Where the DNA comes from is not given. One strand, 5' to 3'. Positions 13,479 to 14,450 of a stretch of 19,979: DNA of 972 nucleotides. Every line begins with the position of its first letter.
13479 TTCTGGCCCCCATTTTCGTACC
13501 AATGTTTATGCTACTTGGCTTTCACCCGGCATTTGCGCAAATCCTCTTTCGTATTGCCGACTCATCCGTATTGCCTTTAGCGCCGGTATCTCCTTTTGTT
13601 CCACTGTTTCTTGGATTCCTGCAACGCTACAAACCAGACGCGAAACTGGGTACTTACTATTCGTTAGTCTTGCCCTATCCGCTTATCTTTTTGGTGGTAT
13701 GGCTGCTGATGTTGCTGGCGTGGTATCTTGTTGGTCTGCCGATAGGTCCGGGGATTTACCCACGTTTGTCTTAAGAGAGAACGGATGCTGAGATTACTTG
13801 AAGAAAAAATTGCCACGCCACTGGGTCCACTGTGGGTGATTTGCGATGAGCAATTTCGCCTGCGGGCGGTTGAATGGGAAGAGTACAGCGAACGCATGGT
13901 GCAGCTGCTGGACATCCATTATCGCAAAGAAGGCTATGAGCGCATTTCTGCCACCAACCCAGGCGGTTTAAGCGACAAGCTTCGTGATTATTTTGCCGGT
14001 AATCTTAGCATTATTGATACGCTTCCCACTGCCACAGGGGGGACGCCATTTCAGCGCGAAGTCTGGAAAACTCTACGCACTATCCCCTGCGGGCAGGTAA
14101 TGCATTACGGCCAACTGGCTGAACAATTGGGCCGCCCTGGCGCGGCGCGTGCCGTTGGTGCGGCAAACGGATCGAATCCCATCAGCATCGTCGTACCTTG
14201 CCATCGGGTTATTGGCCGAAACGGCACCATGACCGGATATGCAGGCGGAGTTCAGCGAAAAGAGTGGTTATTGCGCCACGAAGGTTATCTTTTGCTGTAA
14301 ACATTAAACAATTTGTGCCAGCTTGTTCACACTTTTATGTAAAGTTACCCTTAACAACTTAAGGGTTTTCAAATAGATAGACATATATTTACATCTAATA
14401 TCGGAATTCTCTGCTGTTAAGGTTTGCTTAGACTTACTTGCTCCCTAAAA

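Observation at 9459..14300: Tight abgA-abgB-abgT-ogt arrangement suggests ogt is co-transcribed with the abg operon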

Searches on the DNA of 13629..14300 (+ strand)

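Call 51: search_dna_similar(query=window:13629-14300:+, collection=ecoli_genomes, mode=near, max_rows=12, rows=spread)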
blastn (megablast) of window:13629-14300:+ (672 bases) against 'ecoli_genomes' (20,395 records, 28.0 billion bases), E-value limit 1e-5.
Records with a match: 5402; places in all: 5421; records where one place covers at least 80% of the query: 5400.
Genomes with a match: 5402 of 5426; with a place that covers at least 80% of the query: 5400. Places per genome that has any: lowest 1, median 1, highest 2. On chromosomes: 5415 places; on plasmids: 6.
Best place of each record, by identity: >=99% 1866; 95-99% 3536.
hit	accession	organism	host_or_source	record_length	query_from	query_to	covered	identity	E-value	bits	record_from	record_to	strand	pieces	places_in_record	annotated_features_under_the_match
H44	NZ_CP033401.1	Escherichia coli strain WCHEC020031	Homo sapiens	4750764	1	672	100%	100.0%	0e+0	1242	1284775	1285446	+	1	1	ogt: methylated-DNA--[protein]-cysteine S-methyltransferase | abgT: p-aminobenzoyl-glutamate transporter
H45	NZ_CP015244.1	Escherichia coli O91 str. RM7190 strain RM7190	pig feces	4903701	1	672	100%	99.9%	0e+0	1236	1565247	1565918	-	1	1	ogt: methylated-DNA--[protein]-cysteine S-methyltransferase | abgT: p-aminobenzoyl-glutamate transporter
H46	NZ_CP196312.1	Escherichia coli strain ECE228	Homo sapiens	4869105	1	672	100%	99.9%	0e+0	1236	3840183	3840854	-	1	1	ogt: methylated-DNA--[protein]-cysteine S-methyltransferase | abgT: p-aminobenzoyl-glutamate transporter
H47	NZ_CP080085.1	Escherichia coli strain 19SZHZ869Rt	Homo sapiens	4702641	1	672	100%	99.3%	0e+0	1214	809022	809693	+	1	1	ogt: methylated-DNA--[protein]-cysteine S-methyltransferase | abgT: p-aminobenzoyl-glutamate transporter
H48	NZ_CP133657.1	Escherichia coli strain CEC15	rodents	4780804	1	672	100%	98.7%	0e+0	1192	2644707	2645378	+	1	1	ogt: methylated-DNA--[protein]-cysteine S-methyltransferase | abgT: p-aminobenzoyl-glutamate transporter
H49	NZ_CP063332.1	Escherichia coli strain BS74R-D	Homo sapiens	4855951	1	672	100%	98.4%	0e+0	1181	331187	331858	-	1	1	ogt: methylated-DNA--[protein]-cysteine S-methyltransferase | abgT: p-aminobenzoyl-glutamate transporter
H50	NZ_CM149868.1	Escherichia coli strain HCP6S3_I1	Sus scrofa domesticus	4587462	1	672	100%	98.4%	0e+0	1181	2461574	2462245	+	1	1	ogt: methylated-DNA--[protein]-cysteine S-methyltransferase | abgT: p-aminobenzoyl-glutamate transporter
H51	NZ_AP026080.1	Escherichia coli strain F690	Homo sapiens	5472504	1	672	100%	98.2%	0e+0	1175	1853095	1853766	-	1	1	ogt: methylated-DNA--[protein]-cysteine S-methyltransferase | abgT: p-aminobenzoyl-glutamate transporter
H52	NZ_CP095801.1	Escherichia coli strain E166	avian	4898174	1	672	100%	98.1%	0e+0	1170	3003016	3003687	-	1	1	ogt: methylated-DNA--[protein]-cysteine S-methyltransferase | AbgT family transporter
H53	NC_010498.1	Escherichia coli SMS-3-5 strain SMS-3-5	-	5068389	1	672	100%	97.0%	0e+0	1131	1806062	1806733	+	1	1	ogt: methylated-DNA--[protein]-cysteine S-methyltransferase | abgT: p-aminobenzoyl-glutamate transporter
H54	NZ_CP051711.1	Escherichia coli strain SCU-123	Homo sapiens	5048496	1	672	100%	96.1%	0e+0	1086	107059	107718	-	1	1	ogt: methylated-DNA--[protein]-cysteine S-methyltransferase | hypothetical protein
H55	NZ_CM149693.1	Escherichia coli strain K-12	Lab bacteria culture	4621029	1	147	22%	98.0%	2e-64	255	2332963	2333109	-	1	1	abgT: p-aminobenzoyl-glutamate transporter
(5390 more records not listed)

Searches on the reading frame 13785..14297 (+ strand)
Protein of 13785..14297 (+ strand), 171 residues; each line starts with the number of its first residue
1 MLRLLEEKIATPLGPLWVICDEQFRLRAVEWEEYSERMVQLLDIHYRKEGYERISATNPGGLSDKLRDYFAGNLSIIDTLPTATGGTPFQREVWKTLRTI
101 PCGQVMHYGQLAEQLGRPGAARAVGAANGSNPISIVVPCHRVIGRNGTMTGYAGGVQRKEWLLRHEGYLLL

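Call 38: find_related_loci(query=window:13785-14297:+, collection=genome_contigs, flank=7000)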
Query window:13785-14297:+ (171 aa) in genome_contigs; peptide patterns used: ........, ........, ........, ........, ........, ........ (x = any residue, [..] = any of these).
600 stretches matched a pattern (row limit reached: there are more); 563 encode a relative of the query (tblastn E <= 1e-3); the best 80 are kept; 80 distinct loci.
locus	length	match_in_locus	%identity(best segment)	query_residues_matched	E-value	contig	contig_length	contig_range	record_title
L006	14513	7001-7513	98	1-171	3e-113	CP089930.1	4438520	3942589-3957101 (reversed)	Escherichia coli strain E69 chromosome, complete genome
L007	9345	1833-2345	96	1-171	6e-112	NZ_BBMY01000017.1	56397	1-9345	Escherichia albertii NBRC 107761 = DSM 17582 strain NBRC 107761, whole genome shotgun sequence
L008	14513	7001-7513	94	1-171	7e-108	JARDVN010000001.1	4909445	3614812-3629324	Citrobacter amalonaticus strain AUH_CA_2023_1 contig_2, whole genome shotgun sequence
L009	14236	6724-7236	92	1-171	2e-106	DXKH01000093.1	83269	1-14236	MAG TPA_asm: Citrobacter sp. isolate HRGM_Genome_0066 HRGM_Genome_0066_93, whole genome shotgun sequence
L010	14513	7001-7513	91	1-171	4e-106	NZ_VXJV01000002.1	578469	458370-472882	Salmonella enterica subsp. diarizonae strain CCUG 30040T contig_0000002, whole genome shotgun sequence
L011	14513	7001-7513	91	1-171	1e-105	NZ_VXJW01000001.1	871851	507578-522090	Salmonella enterica subsp. arizonae strain CCUG 6322T contig_0000001, whole genome shotgun sequence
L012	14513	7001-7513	88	1-171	1e-103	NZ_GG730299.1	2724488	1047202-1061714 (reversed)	Citrobacter youngae ATCC 29220 Scfld0, whole genome shotgun sequence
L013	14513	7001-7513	89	1-171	4e-103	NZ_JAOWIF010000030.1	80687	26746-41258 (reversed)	Citrobacter sp. Cu233 220, whole genome shotgun sequence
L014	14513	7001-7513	89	1-171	2e-103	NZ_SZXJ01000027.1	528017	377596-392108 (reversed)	Citrobacter sp. wls619 contig15, whole genome shotgun sequence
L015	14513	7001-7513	87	1-171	7e-103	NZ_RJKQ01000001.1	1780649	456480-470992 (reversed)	Enterobacter sp. BIGb0383 Ga0304806_101, whole genome shotgun sequence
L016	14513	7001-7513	88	1-171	6e-103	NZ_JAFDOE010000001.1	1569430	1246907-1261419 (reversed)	Citrobacter sp. FP75 contig1, whole genome shotgun sequence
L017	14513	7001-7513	88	1-171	8e-103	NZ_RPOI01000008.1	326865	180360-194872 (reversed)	Citrobacter youngae strain CCUG 30791 citrobacter_youngae_CCUG30791T_0000008, whole genome shotgun sequence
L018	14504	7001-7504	89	1-168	1e-102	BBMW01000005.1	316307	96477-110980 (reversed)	Citrobacter werkmanii NBRC 105721 DNA, contig: CIWKM05, whole genome shotgun sequence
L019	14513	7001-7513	88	1-171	2e-102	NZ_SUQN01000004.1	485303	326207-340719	Citrobacter gillenii strain UMG736 UMG736_4, whole genome shotgun sequence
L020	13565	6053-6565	87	1-171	1e-102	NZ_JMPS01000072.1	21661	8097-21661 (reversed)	Yokenella regensburgei ATCC 49455 GYRE.assembly.073, whole genome shotgun sequence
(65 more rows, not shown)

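Call 62: search_protein_families(proteins=[window:13785-14297:+], library=ncbifam, max_evalue=1e-10)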
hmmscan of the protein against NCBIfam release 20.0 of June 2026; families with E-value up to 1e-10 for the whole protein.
window:13785-14297:+ (171 aa): 5 families
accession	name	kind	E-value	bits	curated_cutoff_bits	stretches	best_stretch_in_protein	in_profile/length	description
NF007626.0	PRK10286.1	equivalog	1.4e-116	386.6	192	1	1-171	1-171/171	methylated-DNA--[protein]-cysteine S-methyltransferase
TIGR00589.1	ogt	superfamily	3.6e-38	129.5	46.4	1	87-166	1-80/80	methylated-DNA--[protein]-cysteine S-methyltransferase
NF011964.0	PRK15435.1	equivalog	3.9e-29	101.8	345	1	79-166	261-348/354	bifunctional DNA-binding transcriptional regulator/O6-methylguanine-DNA methyltransferase Ada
NF041132.1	DNA_protcyst_Mta_Thcoc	equivalog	5.5e-18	65.4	250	1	29-167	31-169/169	methylated-DNA--protein-cysteine methyltransferase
NF003022.0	PRK03887.1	equivalog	2.3e-17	63.4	164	1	45-167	47-169/175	methylated-DNA--protein-cysteine methyltransferase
